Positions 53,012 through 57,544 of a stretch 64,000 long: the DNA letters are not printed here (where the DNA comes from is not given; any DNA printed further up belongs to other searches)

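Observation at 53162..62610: Paralogous-architecture giant membrane-anchored proteins with poly-acidic E/A/V tails, driven by consensus promoters: candidate undescribed envelope module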

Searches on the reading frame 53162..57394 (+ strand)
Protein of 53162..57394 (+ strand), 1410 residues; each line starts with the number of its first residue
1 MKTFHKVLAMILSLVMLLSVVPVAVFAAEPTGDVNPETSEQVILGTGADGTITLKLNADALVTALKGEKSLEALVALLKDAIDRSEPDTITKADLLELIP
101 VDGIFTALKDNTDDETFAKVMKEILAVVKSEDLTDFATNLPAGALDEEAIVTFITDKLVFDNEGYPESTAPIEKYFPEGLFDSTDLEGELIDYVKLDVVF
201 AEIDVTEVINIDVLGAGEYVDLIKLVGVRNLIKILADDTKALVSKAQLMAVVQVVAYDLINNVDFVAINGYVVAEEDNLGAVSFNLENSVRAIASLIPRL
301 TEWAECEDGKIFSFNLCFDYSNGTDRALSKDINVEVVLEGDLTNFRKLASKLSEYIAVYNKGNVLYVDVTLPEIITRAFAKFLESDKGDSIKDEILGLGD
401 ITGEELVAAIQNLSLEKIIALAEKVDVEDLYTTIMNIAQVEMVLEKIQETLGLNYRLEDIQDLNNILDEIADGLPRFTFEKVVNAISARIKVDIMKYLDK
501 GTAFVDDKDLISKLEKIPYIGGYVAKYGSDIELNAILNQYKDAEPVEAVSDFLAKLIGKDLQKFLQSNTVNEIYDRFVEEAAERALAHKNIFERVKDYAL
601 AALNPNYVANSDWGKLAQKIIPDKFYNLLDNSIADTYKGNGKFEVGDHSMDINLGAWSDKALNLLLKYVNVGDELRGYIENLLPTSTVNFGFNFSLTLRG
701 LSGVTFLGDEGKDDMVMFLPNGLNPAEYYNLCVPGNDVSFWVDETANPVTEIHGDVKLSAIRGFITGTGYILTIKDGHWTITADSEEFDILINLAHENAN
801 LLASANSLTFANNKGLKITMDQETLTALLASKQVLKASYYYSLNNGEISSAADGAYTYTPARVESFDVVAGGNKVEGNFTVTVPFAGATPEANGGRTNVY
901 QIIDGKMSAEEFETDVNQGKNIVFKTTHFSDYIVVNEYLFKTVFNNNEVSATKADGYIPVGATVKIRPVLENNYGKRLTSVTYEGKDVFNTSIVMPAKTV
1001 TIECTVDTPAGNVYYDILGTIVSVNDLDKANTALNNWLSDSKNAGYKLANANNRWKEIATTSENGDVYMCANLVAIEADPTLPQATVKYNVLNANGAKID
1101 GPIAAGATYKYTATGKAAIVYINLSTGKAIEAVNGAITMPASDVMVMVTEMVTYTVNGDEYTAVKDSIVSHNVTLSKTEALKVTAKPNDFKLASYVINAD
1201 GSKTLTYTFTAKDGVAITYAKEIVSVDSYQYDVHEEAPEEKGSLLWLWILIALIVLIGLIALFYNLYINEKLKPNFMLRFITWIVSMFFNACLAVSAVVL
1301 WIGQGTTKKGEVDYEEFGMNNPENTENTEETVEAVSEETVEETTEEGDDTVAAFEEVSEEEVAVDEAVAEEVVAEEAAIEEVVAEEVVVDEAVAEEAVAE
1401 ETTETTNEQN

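Call 3: search_protein_families(library=pfam, proteins=[window:53162-57394:+], max_evalue=0.1)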
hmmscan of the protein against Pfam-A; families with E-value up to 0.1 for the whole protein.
window:53162-57394:+ (1410 aa): 2 families
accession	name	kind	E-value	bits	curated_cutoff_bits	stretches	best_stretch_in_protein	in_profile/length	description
PF04893.22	Yip1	-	0.0067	16.7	28.6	1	1238-1315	15-94/173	Yip1 domain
PF13273.12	DUF4064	-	0.012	16.2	32.1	0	1273-1334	3-55/102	Protein of unknown function (DUF4064)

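Call 4: search_protein_families(library=ncbifam, proteins=[window:53162-57394:+], max_evalue=0.1)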
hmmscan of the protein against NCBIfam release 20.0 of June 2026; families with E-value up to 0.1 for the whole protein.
window:53162-57394:+ (1410 aa): 0 families

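Call 6: search_solved_structures(query=window:53162-57394:+, max_evalue=1)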
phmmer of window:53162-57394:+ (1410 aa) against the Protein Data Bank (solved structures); distinct sequences matched with E-value up to 1: 1.
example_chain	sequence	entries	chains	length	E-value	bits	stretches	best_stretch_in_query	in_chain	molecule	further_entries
8id0_A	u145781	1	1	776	0.69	10.7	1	832-950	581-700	formate C-acetyltransferase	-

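Call 8: find_homologous_proteins(query=window:53162-57394:+)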
Query window:53162-57394:+ (1410 aa): 17 proteins with E <= 0.001 among 8000 candidates.
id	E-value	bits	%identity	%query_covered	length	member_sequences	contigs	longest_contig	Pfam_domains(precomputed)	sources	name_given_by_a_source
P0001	0.0e+0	3076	100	100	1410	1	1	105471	-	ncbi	-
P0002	0.0e+0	1883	66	77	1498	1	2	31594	PF07382.17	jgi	-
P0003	0.0e+0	1874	64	96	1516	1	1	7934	-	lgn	-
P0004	0.0e+0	1423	52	94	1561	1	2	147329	-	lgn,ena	-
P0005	0.0e+0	1420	51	97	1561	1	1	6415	-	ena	-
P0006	0.0e+0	1418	51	98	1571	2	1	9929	-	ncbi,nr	ncbi:MAG: hypothetical protein IKC59_07235 [Clostridia bacterium]|nr:hypothetical protein [Clostridi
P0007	2.5e-277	941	40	97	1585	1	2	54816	-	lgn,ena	-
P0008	5.1e-266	904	38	97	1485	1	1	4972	-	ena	-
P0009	3.0e-264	898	40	85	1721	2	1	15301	-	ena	-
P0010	2.5e-252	859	38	98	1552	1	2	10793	-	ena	-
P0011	1.0e-221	757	41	73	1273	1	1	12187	-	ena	-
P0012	1.9e-187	644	38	40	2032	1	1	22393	-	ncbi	-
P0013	2.5e-185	637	41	42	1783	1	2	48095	-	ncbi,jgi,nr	ncbi:MAG: hypothetical protein E7620_03800 [Ruminococcaceae bacterium]|nr:hypothetical protein [Osci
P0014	5.5e-183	629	38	40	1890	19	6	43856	-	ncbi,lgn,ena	-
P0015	8.4e-181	622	39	40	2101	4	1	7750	-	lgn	-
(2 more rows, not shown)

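Call 23: find_encoding_contigs(protein=P0001, flank=10000, max_places=3)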
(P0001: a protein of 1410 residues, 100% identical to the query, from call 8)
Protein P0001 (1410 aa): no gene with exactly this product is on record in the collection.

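Call 24: find_encoding_contigs(protein=P0004, flank=10000, max_places=3)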
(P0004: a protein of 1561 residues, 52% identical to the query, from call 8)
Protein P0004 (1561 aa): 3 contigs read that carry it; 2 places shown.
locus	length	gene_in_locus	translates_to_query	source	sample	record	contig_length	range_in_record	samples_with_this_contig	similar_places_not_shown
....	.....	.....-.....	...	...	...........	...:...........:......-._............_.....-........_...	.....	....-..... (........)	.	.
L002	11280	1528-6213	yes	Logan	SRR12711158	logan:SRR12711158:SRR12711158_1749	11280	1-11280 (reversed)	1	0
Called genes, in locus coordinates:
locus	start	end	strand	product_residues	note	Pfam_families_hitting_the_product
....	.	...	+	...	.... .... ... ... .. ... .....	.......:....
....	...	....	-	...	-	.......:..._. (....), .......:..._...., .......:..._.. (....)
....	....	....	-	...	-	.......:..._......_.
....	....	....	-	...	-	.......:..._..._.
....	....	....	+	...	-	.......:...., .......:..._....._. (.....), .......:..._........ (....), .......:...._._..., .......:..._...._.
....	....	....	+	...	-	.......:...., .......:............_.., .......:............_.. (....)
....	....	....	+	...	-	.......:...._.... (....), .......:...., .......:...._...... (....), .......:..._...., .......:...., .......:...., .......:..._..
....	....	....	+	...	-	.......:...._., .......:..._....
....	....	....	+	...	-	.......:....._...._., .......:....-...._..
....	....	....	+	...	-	-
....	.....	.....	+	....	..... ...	-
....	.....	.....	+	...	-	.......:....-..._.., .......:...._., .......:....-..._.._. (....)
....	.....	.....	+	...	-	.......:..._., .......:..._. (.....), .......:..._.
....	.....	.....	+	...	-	-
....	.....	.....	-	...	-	-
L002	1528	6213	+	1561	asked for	-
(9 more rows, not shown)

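Call 25: find_encoding_contigs(protein=P0014, flank=10000, max_places=2)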
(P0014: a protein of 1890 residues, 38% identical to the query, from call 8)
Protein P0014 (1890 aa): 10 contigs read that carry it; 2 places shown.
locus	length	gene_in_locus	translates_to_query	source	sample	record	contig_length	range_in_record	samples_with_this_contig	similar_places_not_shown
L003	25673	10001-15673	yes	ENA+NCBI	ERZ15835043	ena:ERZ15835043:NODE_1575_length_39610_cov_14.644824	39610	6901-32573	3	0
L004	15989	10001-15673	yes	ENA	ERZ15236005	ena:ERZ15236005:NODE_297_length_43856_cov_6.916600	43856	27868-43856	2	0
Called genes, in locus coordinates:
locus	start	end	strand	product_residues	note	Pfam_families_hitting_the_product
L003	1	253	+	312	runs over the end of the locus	PF02311:AraC_binding, PF07883:Cupin_2, PF12833:HTH_18, PF00165:HTH_AraC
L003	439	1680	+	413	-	PF05221:AdoHcyase, PF00670:AdoHcyase_NAD, PF02826:2-Hacid_dh_C (weak), PF07991:KARI_N (weak)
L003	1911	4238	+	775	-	PF01134:GIDA, PF21680:GIDA_C_1st, PF13932:SAM_GIDA_C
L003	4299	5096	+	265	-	PF02527:GidB, PF13847:Methyltransf_31, PF08241:Methyltransf_11 (weak), PF13649:Methyltransf_25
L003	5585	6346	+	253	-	PF00142:Fer4_NifH (weak), PF01656:CbiA, PF02374:ArsA_ATPase (weak), PF06564:CBP_BcsQ, PF09140:MipZ, PF10609:ParA, PF13614:AAA_31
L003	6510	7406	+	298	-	PF02195:ParB_N, PF17762:HTH_ParB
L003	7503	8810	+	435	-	PF02403:Seryl_tRNA_N, PF00587:tRNA-synt_2b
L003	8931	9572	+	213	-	-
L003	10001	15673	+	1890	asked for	-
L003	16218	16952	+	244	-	PF01643:Acyl-ACP_TE, PF13279:4HBT_2, PF20791:Acyl-ACP_TE_C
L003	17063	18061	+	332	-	-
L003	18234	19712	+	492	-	PF01554:MatE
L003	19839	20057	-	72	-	PF04070:DUF378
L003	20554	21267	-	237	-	-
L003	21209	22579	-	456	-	PF13188:PAS_8 (faint), PF00512:HisKA, PF13581:HATPase_c_2, PF02518:HATPase_c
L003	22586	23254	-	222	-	PF00072:Response_reg, PF00486:Trans_reg_C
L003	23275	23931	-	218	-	PF01895:PhoU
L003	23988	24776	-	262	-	PF02463:SMC_N (weak), PF00005:ABC_tran, PF13304:AAA_21 (faint)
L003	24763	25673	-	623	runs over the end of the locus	PF00528:BPD_transp_1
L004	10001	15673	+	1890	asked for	-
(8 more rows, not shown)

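Call 26: find_encoding_contigs(protein=P0013, flank=10000, max_places=2)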
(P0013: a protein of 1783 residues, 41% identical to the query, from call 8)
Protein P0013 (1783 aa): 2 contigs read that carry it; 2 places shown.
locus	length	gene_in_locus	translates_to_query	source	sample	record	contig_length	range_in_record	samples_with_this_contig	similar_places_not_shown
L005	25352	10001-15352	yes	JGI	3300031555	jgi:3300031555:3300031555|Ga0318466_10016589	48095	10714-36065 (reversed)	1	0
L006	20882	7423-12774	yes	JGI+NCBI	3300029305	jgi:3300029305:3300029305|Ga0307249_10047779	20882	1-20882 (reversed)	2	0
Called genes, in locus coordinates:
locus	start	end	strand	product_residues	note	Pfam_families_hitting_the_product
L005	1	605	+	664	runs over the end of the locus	PF18989:DUF5722 (faint)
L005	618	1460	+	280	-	PF02311:AraC_binding, PF07883:Cupin_2 (weak), PF00165:HTH_AraC (faint), PF12833:HTH_18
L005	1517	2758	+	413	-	PF05221:AdoHcyase, PF02826:2-Hacid_dh_C (weak), PF00670:AdoHcyase_NAD, PF07991:KARI_N (weak)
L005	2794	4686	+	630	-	PF01134:GIDA, PF07992:Pyr_redox_2 (weak), PF12831:FAD_oxidored, PF21680:GIDA_C_1st, PF13932:SAM_GIDA_C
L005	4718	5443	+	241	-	PF02527:GidB, PF02390:Methyltransf_4 (weak), PF13649:Methyltransf_25 (weak), PF13847:Methyltransf_31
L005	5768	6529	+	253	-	PF00142:Fer4_NifH (weak), PF01656:CbiA, PF02374:ArsA_ATPase, PF06564:CBP_BcsQ, PF09140:MipZ, PF10609:ParA, PF13614:AAA_31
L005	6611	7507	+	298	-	PF02195:ParB_N, PF17762:HTH_ParB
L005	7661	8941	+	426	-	PF02403:Seryl_tRNA_N, PF00587:tRNA-synt_2b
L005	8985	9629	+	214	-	-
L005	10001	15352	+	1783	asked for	-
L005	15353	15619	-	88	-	-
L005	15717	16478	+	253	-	PF01643:Acyl-ACP_TE, PF13279:4HBT_2, PF20791:Acyl-ACP_TE_C (weak)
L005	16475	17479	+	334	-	-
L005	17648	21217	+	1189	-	-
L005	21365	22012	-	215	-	-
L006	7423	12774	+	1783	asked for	-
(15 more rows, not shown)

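Call 46: search_protein_families(library=pfam, alignment_id=A2, max_evalue=0.01)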
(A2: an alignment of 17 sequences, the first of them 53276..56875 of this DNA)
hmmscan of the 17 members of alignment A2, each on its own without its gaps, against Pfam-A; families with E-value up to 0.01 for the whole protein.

A. member 1, window:53276-56875:+ (1200 aa): 0 families

B. families by the number of members that match (of 17 scanned): 13 families
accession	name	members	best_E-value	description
PF22251.1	PFF1_TM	2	0.00017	Vacuolar membrane protease, transmembrane domain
PF18998.6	Flg_new_2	2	0.0003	Divergent InlB B-repeat domain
PF06009.19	Laminin_II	2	0.0012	Laminin Domain II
PF07382.16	HC2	1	1.6e-05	Histone H1-like nucleoprotein HC2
PF11839.13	Alanine_zipper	1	0.0008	Alanine-zipper, major outer membrane lipoprotein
PF04791.21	LMBR1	1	0.00081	LMBR1-like membrane protein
PF10241.14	KxDL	1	0.0013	Uncharacterized conserved protein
PF00790.25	VHS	1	0.0017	VHS domain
PF17109.10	Goodbye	1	0.0039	fungal STAND N-terminal Goodbye domain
PF06785.16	UPF0242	1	0.0045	Uncharacterised protein family (UPF0242) N-terminus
PF06103.16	DUF948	1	0.0046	Bacterial protein of unknown function (DUF948)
PF12653.12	DUF3785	1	0.005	Protein of unknown function (DUF3785)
PF00015.26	MCPsignal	1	0.0062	Methyl-accepting chemotaxis protein (MCP) signalling domain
